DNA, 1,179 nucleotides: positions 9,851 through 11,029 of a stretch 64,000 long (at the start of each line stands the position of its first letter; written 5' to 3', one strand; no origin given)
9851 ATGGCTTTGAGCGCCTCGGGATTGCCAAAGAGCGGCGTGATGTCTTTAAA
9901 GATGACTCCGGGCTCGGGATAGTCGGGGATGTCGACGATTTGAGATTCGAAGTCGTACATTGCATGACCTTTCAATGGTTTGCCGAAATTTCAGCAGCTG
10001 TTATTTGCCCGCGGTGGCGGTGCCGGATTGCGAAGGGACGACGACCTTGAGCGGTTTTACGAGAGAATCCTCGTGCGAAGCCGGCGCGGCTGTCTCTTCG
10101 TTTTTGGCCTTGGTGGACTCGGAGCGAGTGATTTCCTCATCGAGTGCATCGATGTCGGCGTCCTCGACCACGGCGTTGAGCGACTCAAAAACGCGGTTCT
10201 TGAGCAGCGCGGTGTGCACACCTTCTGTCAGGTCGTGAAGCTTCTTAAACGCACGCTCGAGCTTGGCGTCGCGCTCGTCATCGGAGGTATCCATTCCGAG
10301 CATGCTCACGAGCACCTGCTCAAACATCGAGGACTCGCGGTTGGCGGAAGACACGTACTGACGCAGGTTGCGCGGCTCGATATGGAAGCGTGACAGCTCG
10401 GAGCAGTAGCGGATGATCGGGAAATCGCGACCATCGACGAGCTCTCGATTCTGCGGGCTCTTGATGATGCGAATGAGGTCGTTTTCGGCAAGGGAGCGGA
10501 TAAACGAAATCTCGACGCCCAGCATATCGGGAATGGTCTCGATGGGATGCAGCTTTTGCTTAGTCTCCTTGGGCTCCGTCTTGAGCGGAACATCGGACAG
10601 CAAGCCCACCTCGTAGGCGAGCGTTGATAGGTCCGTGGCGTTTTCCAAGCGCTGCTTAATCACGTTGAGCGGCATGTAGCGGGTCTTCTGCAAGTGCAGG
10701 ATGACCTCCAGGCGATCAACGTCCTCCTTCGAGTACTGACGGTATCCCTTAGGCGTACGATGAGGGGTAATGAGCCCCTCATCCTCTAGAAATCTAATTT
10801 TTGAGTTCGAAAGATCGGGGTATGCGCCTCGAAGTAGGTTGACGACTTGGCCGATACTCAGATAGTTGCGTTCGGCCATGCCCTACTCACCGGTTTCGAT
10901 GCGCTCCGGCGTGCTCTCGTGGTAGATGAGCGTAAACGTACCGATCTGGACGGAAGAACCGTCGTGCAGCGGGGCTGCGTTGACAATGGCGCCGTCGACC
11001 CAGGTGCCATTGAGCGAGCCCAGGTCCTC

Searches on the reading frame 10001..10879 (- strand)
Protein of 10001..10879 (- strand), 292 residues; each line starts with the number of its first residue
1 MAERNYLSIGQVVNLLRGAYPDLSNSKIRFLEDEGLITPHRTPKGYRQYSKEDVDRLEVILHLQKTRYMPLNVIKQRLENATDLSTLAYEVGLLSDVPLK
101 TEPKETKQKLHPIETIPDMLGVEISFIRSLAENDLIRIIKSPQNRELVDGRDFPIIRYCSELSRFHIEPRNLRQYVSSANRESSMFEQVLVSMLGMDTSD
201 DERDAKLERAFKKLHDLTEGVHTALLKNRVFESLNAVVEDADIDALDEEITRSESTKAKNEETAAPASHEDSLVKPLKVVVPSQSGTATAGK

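Call 25: search_protein_families(library=pfam, proteins=[window:10001-10879:-], max_evalue=0.01)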
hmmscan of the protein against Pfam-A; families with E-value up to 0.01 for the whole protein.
window:10001-10879:- (292 aa): 3 families
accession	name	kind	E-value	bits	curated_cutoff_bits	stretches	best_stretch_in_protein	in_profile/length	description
PF13411.12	MerR_1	-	1.1e-14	54.7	21.6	1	23-79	12-67/69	MerR HTH family regulatory protein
PF00376.29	MerR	-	1.1e-08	35.1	28.2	1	22-49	10-38/38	MerR family regulatory protein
PF13591.12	MerR_2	-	0.0023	18.1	29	0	23-65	12-53/84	MerR HTH family regulatory protein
